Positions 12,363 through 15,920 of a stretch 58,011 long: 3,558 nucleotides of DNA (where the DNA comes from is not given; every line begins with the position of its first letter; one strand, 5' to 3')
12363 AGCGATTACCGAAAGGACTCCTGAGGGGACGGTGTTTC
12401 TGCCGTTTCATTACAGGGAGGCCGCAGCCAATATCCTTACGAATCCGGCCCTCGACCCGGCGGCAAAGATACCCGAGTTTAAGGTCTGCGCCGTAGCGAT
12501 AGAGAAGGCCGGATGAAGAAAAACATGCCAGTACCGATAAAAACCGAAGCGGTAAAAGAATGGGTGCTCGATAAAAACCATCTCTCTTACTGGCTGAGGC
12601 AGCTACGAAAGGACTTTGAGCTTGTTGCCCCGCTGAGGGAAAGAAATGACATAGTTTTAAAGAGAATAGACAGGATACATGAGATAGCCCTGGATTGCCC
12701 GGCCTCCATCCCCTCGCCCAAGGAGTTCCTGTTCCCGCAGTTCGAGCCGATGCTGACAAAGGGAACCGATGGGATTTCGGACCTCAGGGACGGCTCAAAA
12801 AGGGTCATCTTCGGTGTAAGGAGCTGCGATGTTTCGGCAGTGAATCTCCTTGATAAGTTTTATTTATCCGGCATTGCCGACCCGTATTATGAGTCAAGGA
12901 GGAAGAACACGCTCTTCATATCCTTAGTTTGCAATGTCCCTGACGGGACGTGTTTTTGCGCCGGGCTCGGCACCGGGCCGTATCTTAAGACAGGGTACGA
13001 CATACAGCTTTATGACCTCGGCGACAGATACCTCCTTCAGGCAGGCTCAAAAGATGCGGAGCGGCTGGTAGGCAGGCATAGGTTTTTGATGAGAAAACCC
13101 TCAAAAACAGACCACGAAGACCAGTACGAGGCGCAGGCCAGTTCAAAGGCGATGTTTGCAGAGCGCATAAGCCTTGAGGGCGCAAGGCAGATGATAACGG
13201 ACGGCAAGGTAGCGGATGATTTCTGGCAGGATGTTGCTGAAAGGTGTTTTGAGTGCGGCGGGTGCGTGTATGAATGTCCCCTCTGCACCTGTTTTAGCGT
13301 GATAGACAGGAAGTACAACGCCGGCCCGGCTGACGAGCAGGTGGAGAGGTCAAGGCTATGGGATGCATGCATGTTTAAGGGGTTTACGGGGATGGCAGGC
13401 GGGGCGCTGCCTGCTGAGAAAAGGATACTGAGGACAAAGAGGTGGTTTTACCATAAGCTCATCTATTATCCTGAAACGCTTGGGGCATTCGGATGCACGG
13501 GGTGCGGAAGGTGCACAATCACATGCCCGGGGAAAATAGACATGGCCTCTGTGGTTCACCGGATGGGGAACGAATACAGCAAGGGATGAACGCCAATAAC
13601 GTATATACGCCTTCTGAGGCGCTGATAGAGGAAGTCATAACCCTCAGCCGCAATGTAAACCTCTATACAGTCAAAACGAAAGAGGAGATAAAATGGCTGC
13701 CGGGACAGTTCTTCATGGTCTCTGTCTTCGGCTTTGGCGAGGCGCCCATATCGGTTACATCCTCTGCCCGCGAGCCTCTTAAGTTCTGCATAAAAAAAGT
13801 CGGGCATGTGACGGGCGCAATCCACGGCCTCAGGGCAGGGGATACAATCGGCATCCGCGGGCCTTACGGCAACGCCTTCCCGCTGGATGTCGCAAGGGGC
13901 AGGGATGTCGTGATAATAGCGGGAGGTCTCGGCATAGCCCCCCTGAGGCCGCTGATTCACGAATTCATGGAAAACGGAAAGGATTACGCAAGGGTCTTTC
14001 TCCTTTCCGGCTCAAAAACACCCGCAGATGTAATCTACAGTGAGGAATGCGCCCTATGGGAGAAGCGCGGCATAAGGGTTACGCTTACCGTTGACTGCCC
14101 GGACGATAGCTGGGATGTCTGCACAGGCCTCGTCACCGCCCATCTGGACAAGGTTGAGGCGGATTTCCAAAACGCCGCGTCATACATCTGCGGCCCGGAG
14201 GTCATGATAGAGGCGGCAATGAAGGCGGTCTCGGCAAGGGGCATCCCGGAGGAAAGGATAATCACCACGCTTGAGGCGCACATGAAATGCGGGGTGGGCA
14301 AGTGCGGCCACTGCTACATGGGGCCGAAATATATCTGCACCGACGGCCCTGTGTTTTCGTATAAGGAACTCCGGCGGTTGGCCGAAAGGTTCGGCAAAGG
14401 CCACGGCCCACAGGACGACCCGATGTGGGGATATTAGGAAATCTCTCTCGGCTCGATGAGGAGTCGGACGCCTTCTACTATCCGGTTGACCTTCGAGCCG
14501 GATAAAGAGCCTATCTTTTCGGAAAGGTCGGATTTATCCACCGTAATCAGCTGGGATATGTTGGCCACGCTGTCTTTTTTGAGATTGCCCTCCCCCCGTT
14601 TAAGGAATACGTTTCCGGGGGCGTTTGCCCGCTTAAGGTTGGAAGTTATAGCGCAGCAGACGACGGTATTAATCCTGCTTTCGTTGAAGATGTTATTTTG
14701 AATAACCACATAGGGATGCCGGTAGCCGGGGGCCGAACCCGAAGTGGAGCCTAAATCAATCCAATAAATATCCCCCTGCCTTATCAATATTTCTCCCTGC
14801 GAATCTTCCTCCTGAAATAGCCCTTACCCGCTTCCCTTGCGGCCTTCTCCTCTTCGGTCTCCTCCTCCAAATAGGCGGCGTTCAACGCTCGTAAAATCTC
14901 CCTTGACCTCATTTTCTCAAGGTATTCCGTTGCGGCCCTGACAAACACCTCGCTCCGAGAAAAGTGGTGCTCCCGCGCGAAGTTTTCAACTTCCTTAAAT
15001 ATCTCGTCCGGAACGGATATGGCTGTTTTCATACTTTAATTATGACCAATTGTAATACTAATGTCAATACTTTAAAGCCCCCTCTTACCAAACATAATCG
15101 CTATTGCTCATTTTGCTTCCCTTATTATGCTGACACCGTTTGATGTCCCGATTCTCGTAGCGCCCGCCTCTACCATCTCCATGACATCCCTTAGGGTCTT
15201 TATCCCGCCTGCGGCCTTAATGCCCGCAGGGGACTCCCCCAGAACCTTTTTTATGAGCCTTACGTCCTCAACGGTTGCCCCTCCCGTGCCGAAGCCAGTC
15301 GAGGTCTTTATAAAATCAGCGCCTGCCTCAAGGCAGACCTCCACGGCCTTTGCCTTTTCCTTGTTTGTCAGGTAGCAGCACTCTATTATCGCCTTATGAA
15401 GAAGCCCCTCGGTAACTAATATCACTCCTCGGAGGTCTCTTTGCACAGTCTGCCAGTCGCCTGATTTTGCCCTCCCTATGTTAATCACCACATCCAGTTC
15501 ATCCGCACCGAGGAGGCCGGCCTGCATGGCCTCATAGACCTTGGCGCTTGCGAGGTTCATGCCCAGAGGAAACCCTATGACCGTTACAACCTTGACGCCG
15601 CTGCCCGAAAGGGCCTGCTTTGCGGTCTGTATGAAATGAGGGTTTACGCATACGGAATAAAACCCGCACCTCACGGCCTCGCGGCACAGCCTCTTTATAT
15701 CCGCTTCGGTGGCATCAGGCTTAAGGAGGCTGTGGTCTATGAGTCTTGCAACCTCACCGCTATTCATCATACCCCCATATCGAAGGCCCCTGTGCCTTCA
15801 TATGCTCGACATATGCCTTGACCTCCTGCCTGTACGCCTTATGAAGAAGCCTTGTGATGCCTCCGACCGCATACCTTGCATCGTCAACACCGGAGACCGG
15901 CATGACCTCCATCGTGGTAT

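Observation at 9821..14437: FdhF fused operonically to AsrA/AsrB-like subunits: a sulfhydrogenase-like NAD(P)-linked formate dehydrogenase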

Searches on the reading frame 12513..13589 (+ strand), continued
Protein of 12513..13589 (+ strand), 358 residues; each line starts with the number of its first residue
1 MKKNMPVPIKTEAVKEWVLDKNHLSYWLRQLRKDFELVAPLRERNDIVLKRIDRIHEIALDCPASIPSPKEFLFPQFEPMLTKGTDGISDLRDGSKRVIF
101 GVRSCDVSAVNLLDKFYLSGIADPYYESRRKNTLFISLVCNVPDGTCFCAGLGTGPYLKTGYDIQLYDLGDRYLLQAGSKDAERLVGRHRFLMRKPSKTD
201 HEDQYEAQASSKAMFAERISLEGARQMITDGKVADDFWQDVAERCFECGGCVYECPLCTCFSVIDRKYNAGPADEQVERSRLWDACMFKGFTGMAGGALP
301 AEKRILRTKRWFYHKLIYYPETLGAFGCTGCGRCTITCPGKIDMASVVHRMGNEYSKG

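Call 103: find_encoding_contigs(protein=P0128, flank=5000, max_places=1)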
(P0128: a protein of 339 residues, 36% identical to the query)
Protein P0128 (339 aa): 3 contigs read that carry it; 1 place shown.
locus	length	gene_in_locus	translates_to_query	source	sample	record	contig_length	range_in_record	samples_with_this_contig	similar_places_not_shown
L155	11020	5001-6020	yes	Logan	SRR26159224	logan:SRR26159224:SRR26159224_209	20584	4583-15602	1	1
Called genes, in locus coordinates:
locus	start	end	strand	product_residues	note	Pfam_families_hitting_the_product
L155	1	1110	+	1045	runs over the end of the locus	PF00133:tRNA-synt_1, PF09334:tRNA-synt_1g (faint), PF08264:Anticodon_1, PF19302:DUF5915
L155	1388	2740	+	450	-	PF07690:MFS_1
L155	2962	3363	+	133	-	PF04879:Molybdop_Fe4S4, PF00384:Molybdopterin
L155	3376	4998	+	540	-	PF00384:Molybdopterin, PF01568:Molydop_binding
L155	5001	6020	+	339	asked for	PF13534:Fer4_17 (faint), PF17179:Fer4_22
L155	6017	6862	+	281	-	PF00970:FAD_binding_6, PF00175:NAD_binding_1, PF10418:DHODB_Fe-S_bind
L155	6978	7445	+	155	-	PF22277:EncFtn-like (faint), PF02915:Rubrerythrin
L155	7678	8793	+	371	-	PF12804:NTP_transf_3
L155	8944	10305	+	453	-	PF21799:MurD-like_N, PF08245:Mur_ligase_M, PF02875:Mur_ligase_C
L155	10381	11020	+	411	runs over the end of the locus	PF07690:MFS_1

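Call 104: find_encoding_contigs(protein=P0141, flank=5000, max_places=1)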
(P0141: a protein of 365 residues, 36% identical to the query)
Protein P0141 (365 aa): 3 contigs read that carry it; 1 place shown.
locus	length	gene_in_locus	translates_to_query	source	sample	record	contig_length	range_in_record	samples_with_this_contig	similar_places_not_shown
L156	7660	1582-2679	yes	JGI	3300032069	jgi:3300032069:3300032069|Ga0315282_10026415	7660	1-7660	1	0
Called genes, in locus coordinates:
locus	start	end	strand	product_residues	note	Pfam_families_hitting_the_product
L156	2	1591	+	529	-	?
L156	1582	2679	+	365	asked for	PF12838:Fer4_7 (faint), PF17179:Fer4_22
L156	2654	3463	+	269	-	PF02634:FdhD-NarQ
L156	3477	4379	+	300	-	PF12849:PBP_like_2, PF03466:LysR_substrate (faint), PF13531:SBP_bac_11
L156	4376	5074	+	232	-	PF00528:BPD_transp_1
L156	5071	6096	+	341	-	PF00005:ABC_tran, PF02463:SMC_N (faint), PF13304:AAA_21 (weak), PF03459:TOBE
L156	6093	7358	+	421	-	PF03453:MoeA_N, PF00994:MoCF_biosynth, PF03454:MoeA_C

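Call 105: find_encoding_contigs(protein=P0134, flank=5000, max_places=1)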
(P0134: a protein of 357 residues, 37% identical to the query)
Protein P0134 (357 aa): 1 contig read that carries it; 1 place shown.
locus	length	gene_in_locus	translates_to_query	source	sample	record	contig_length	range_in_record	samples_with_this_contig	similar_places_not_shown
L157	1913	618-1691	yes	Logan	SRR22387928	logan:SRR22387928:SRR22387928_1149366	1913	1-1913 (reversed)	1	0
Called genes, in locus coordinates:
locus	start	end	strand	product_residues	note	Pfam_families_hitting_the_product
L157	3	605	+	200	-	?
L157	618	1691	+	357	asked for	PF13534:Fer4_17 (faint), PF17179:Fer4_22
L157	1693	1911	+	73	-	?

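Call 112: list_cluster_members(proteins=[P0126, P0131, P0136, P0151, P0155, P0156, P0132, P0143, P0128, P0124])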
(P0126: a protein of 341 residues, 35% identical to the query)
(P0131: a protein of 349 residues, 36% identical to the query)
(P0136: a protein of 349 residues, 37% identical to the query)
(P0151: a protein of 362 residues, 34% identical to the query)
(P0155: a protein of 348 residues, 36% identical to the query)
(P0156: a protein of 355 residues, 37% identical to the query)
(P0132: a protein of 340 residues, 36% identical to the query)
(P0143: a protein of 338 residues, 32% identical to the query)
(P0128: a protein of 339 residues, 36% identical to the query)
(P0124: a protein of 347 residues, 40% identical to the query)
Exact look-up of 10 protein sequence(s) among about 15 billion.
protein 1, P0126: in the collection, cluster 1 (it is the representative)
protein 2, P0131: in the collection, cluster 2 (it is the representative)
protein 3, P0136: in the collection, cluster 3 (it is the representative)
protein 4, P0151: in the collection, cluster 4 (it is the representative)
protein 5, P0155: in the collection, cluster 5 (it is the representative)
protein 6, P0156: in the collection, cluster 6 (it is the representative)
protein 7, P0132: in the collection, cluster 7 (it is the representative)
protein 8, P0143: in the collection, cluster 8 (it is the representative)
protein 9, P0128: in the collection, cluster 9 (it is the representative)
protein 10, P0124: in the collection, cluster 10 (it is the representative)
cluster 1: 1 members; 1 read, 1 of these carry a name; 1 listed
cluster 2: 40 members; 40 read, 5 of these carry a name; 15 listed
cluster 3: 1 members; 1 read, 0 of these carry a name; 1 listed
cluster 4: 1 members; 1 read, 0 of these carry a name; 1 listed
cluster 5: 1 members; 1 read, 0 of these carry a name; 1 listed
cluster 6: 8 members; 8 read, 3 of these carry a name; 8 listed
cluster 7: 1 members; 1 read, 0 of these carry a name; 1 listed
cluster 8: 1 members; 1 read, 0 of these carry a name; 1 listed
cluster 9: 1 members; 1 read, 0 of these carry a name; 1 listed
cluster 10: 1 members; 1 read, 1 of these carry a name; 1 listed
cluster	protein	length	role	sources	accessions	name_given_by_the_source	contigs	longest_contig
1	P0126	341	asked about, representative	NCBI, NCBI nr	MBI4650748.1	4Fe-4S dicluster domain-containing protein [Candidatus Desantisbacteria bacterium]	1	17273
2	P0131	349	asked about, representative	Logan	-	-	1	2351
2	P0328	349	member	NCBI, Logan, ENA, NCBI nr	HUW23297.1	MAG TPA: 4Fe-4S dicluster domain-containing protein [bacterium] | 4Fe-4S dicluster domain-containing protein [bacterium]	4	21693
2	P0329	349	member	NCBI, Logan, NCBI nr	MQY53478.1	MAG: hypothetical protein GH154_03675 [Firmicutes bacterium] | hypothetical protein [Bacillota bacterium]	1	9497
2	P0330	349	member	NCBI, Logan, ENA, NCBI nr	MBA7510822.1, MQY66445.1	Anaerobic sulfite reductase subunit A [subsurface metagenome] | hypothetical protein [Clostridia bacterium]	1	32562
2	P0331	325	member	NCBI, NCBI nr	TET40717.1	MAG: 4Fe-4S ferredoxin [Elusimicrobia bacterium] | MAG: 4Fe-4S ferredoxin [Elusimicrobiota bacterium]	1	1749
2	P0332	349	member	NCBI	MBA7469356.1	Anaerobic sulfite reductase subunit A [subsurface metagenome]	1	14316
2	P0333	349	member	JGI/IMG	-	-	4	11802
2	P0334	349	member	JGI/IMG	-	-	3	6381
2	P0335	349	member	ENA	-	-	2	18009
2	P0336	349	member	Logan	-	-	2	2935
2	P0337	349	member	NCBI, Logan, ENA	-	-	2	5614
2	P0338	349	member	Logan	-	-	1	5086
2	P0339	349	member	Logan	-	-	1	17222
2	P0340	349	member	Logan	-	-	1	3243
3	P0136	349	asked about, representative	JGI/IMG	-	-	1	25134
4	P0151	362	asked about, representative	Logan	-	-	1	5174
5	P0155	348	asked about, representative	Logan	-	-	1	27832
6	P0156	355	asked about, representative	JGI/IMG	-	-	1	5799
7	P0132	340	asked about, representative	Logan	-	-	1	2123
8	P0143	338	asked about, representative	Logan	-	-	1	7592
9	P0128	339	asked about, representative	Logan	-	-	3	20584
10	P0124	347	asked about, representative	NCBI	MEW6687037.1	MAG: 4Fe-4S dicluster domain-containing protein [Candidatus Edwardsbacteria bacterium]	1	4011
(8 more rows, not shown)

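Call 113: find_encoding_contigs(protein=P0126, flank=5000, max_places=1)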
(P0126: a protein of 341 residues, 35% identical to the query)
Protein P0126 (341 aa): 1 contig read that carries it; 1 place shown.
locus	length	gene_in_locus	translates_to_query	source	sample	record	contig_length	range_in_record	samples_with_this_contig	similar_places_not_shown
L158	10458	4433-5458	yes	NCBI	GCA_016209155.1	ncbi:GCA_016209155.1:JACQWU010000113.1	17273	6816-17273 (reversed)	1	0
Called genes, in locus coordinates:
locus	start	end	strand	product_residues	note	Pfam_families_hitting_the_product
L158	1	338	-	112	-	PF06068:TIP49 (faint), PF05496:RuvB_N, PF00004:AAA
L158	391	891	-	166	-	PF01965:DJ-1_PfpI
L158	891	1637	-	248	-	-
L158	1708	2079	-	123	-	PF01242:PTPS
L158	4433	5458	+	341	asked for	PF17179:Fer4_22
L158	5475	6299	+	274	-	PF00175:NAD_binding_1, PF10418:DHODB_Fe-S_bind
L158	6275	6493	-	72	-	-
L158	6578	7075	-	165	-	-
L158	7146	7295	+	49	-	-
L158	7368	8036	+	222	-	-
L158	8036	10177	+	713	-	PF13191:AAA_16 (weak), PF01637:ATPase_2 (weak), PF23914:TPR_CcmH_CycH (faint), PF13431:TPR_17 (faint), PF13374:TPR_10 (faint), PF13424:TPR_12 (weak)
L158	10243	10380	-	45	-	-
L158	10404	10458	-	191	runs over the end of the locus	PF10646:Germane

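Call 114: find_encoding_contigs(protein=P0330, flank=5000, max_places=1)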
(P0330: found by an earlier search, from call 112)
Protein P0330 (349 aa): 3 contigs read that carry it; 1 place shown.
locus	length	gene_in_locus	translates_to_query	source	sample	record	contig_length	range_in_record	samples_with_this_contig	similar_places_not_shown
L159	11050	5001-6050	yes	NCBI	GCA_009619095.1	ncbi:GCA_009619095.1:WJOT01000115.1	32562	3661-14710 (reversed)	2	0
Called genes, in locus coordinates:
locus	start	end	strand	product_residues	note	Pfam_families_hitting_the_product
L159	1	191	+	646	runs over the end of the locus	PF00111:Fer2, PF17650:RACo_linker, PF17651:Raco_middle, PF14574:RACo_C_ter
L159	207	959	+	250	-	PF01656:CbiA, PF02374:ArsA_ATPase (weak), PF13614:AAA_31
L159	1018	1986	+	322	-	PF03599:CdhD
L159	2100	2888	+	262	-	PF00809:Pterin_bind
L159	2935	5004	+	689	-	PF04879:Molybdop_Fe4S4, PF00384:Molybdopterin, PF01568:Molydop_binding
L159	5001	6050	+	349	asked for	PF17179:Fer4_22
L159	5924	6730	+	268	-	PF12804:NTP_transf_3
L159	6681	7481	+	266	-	PF02634:FdhD-NarQ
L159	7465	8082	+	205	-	PF06971:Put_DNA-bind_N, PF02629:CoA_binding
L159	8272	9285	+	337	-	PF13187:Fer4_9 (faint), PF17179:Fer4_22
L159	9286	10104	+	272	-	PF00970:FAD_binding_6 (weak), PF00175:NAD_binding_1, PF10418:DHODB_Fe-S_bind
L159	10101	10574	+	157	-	PF12797:Fer4_2 (faint), PF12837:Fer4_6 (faint), PF13237:Fer4_10 (faint), PF13247:Fer4_11, PF12838:Fer4_7 (weak), PF13187:Fer4_9 (weak), PF25160:LdpA_Fe-S-bd (weak), PF00037:Fer4 (weak), +2 more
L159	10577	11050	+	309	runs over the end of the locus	PF00146:NADHdh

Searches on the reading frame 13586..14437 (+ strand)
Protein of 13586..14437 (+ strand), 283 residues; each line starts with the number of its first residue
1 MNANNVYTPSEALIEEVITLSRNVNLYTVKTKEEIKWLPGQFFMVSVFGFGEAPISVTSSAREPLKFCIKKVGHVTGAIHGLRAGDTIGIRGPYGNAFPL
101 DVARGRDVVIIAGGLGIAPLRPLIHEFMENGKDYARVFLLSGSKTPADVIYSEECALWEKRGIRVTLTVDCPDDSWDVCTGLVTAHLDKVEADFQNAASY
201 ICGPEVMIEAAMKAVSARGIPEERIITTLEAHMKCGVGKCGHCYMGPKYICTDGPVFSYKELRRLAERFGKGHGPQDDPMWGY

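Call 5: search_protein_families(library=pfam, proteins=[window:13586-14437:+])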
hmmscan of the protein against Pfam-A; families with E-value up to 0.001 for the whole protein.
window:13586-14437:+ (283 aa): 3 families
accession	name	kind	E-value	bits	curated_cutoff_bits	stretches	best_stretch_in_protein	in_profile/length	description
PF00175.26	NAD_binding_1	-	1.3e-14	55.2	22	1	111-211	2-107/109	Oxidoreductase NAD-binding domain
PF10418.14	DHODB_Fe-S_bind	-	3.3e-11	43.2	23.9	1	230-262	1-40/41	Iron-sulfur cluster binding domain of dihydroorotate dehydrogenase B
PF00970.30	FAD_binding_6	-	7.9e-06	26.6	21.1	1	14-97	4-97/99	Oxidoreductase FAD-binding domain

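Call 6: search_protein_families(library=ncbifam, proteins=[window:13586-14437:+])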
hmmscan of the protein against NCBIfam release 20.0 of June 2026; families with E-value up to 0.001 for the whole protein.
window:13586-14437:+ (283 aa): 26 families (the best 25 are shown)
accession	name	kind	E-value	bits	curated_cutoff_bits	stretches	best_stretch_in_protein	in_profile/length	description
NF006220.0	PRK08345.1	subfamily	5.5e-67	226.1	395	1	1-260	2-285/294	cytochrome-c3 hydrogenase subunit gamma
TIGR02911.1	sulfite_red_B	equivalog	6.3e-65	218.9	288.6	1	5-266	1-260/261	anaerobic sulfite reductase subunit AsrB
NF040830.1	sulfhyd_ShyC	equivalog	1.9e-59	201.2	600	1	5-261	2-280/288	NAD(P)-dependent hydrogenase/sulfhydrogenase 2 subunit gamma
NF000796.0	PRK00054.1-1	equivalog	1.2e-50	172.1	224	1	10-271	4-242/254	dihydroorotate dehydrogenase electron transfer subunit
NF040835.1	sulfhyd_HydG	equivalog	9.1e-50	169.5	650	1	31-261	44-283/292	NADPH-dependent hydrogenase/sulfhydrogenase 1 subunit gamma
NF000798.0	PRK00054.1-3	equivalog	1.8e-29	103.1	219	1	24-261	18-241/244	dihydroorotate dehydrogenase electron transfer subunit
NF000799.0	PRK00054.1-4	equivalog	2.8e-22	79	314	1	39-261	35-255/258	dihydroorotate dehydrogenase electron transfer subunit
NF004862.0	PRK06222.1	subfamily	4.6e-22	78.8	220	1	19-258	9-244/281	sulfide/dihydroorotate dehydrogenase-like FAD/NAD-binding protein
NF040810.1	BenC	equivalog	3.8e-21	75.6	430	1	11-222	106-322/333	benzoate 1,2-dioxygenase electron transfer component BenC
NF009414.0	PRK12778.1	equivalog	1.6e-19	69.7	1103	1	37-260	28-246/752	bifunctional dihydroorotate dehydrogenase B NAD binding subunit/NADPH-dependent glutamate synthase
NF045803.1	MethMoxFADbindMmoC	equivalog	1.6e-17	63.3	500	1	16-226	113-336/343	aromatic/alkene monooxygenase hydroxylase FAD-binding subunit MmoC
NF000797.0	PRK00054.1-2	equivalog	3e-16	59.5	270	1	54-258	62-261/267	dihydroorotate dehydrogenase electron transfer subunit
TIGR01941.1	nqrF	equivalog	2e-15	56.6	295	1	70-226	237-399/405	NADH:ubiquinone reductase (Na(+)-transporting) subunit F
NF058606.1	GlBtMonoRdsGbcB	equivalog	1.2e-14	54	500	1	17-219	21-236/362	glycine betaine monooxygenase reductase subunit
NF005963.0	PRK08051.1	equivalog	2.4e-14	53.2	230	1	14-225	8-225/233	NAD(P)H-flavin reductase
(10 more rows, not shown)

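Call 27: search_solved_structures(query=window:13586-14437:+, max_evalue=0.00001)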
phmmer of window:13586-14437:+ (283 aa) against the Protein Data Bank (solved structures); distinct sequences matched with E-value up to 0.00001: 38.
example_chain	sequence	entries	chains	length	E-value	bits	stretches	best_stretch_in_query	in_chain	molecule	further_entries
9nez_C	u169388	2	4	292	2e-48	168.2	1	33-262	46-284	Sulfhydrogenase 1 subunit gamma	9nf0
5ksw_B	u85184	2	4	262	1.2e-18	70.5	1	36-262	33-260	Dihydroorotate dehydrogenase B (NAD(+)), electron transfer subunit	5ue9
1ep1_B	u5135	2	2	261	3e-17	65.9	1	37-262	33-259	DIHYDROOROTATE DEHYDROGENASE B (PYRK SUBUNIT)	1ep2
1ep3_B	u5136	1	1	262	3e-17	65.9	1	37-262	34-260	DIHYDROOROTATE DEHYDROGENASE B (PYRK SUBUNIT)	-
4ylf_A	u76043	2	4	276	2.5e-14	56.3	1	38-262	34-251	Dihydroorotate dehydrogenase B (NAD(+)), electron transfer subunit homolog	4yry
5jca_S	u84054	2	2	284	3e-13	52.8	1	20-258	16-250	NADH-dependent Ferredoxin:NADP Oxidoreductase (NfnI) subunit beta | NADH-dependent Ferredoxin:NADP Oxidoreductase subunit beta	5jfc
1tvc_A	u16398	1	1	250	1.7e-12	50.3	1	35-226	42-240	METHANE MONOOXYGENASE COMPONENT C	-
7qty_A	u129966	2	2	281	1.1e-11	47.6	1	64-226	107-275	Na(+)-translocating NADH-quinone reductase subunit F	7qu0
7qu3_A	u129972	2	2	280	1.6e-11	47.1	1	73-226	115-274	Na(+)-translocating NADH-quinone reductase subunit F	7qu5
1krh_A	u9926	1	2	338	4.3e-11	45.7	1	32-222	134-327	Benzoate 1,2-Dioxygenase Reductase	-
8ad3_A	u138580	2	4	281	4.9e-11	45.5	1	72-226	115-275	Na(+)-translocating NADH-quinone reductase subunit F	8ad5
4u9u_A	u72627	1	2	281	5.2e-11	45.4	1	72-226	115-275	Na(+)-translocating NADH-quinone reductase subunit F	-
8ad4_A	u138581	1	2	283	5.3e-11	45.4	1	72-226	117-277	Na(+)-translocating NADH-quinone reductase subunit F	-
4uaj_A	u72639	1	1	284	5.4e-11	45.4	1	72-226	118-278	Na(+)-translocating NADH-quinone reductase subunit F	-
4wqm_A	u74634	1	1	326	6.5e-11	45.1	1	29-217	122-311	Toluene-4-monooxygenase electron transfer component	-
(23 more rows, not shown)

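Call 46: search_solved_structures(query=window:13586-14437:+, max_evalue=1e-30, show_alignments=1)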
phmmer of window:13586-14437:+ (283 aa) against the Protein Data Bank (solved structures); distinct sequences matched with E-value up to 1e-30: 1.
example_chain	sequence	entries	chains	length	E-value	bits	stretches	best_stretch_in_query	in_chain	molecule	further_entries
9nez_C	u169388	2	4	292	2e-48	168.2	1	33-262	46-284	Sulfhydrogenase 1 subunit gamma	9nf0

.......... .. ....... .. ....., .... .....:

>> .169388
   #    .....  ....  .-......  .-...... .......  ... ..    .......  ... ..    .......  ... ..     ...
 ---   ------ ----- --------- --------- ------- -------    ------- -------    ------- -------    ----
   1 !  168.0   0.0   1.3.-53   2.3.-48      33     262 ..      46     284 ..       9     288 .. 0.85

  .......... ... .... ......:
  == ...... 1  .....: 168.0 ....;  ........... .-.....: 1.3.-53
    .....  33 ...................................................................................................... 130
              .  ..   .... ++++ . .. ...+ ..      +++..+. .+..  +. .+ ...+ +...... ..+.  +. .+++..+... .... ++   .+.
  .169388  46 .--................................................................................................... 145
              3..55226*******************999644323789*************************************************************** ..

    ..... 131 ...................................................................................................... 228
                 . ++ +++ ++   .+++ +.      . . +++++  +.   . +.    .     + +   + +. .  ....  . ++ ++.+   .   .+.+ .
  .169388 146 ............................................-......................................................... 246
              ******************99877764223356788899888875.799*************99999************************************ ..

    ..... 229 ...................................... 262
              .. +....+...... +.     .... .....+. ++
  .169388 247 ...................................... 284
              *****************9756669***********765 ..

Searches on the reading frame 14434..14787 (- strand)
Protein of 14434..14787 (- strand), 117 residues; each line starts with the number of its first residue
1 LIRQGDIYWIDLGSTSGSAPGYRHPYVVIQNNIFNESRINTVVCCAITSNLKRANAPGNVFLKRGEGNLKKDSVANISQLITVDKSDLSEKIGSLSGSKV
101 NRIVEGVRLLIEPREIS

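Call 5: search_protein_families(library=pfam, proteins=[window:14434-14787:-])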
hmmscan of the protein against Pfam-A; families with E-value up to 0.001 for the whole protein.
window:14434-14787:- (117 aa): 1 family
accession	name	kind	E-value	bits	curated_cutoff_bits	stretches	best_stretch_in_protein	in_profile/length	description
PF02452.23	PemK_toxin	-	1.8e-26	92.9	23.1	1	3-110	1-108/109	PemK-like, MazF-like toxin of type II toxin-antitoxin system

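Call 6: search_protein_families(library=ncbifam, proteins=[window:14434-14787:-])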
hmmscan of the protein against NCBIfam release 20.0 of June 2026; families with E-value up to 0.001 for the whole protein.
window:14434-14787:- (117 aa): 2 families
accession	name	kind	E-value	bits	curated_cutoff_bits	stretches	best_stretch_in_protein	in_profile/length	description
NF007386.0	PRK09907.1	equivalog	2.4e-06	27.5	120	1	4-111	9-110/111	endoribonuclease MazF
NF052489.1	TAtMazFAgrob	equivalog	0.00024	20.9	150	1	3-54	7-58/118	type II toxin-antitoxin system toxin MazF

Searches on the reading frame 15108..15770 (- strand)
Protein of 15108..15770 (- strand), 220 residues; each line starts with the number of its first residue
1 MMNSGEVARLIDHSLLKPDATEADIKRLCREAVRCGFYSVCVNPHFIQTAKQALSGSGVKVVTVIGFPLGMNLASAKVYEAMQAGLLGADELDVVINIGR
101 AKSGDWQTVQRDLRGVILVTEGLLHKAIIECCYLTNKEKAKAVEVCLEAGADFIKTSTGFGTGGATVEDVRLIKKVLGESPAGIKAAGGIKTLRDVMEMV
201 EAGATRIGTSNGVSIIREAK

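Call 5: search_protein_families(library=pfam, proteins=[window:15108-15770:-])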
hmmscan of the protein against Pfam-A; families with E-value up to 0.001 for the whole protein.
window:15108-15770:- (220 aa): 2 families
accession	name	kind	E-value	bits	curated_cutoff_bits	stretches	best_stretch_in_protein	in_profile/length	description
PF01791.15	DeoC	-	4.4e-21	76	23.8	1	10-218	5-225/229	DeoC/LacD family aldolase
PF01180.27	DHO_dh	-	0.0009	19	27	0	144-208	200-267/291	Dihydroorotate dehydrogenase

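Call 6: search_protein_families(library=ncbifam, proteins=[window:15108-15770:-])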
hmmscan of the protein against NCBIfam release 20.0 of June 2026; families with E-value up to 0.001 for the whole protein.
window:15108-15770:- (220 aa): 4 families
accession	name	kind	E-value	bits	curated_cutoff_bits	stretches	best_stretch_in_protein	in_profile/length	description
TIGR00126.1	deoC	equivalog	8.7e-80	267.1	117.3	1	7-216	2-210/211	deoxyribose-phosphate aldolase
NF041011.1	dihydoor_dh_Arch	equivalog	8.4e-05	21.8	330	1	141-210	181-251/289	dihydroorotate dehydrogenase PyrD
NF005574.0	PRK07259.1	equivalog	0.00049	19.1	269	1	154-211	209-269/304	dihydroorotate dehydrogenase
NF003966.0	PRK05458.1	equivalog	0.00097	18.5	344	0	139-207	162-228/327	GMP reductase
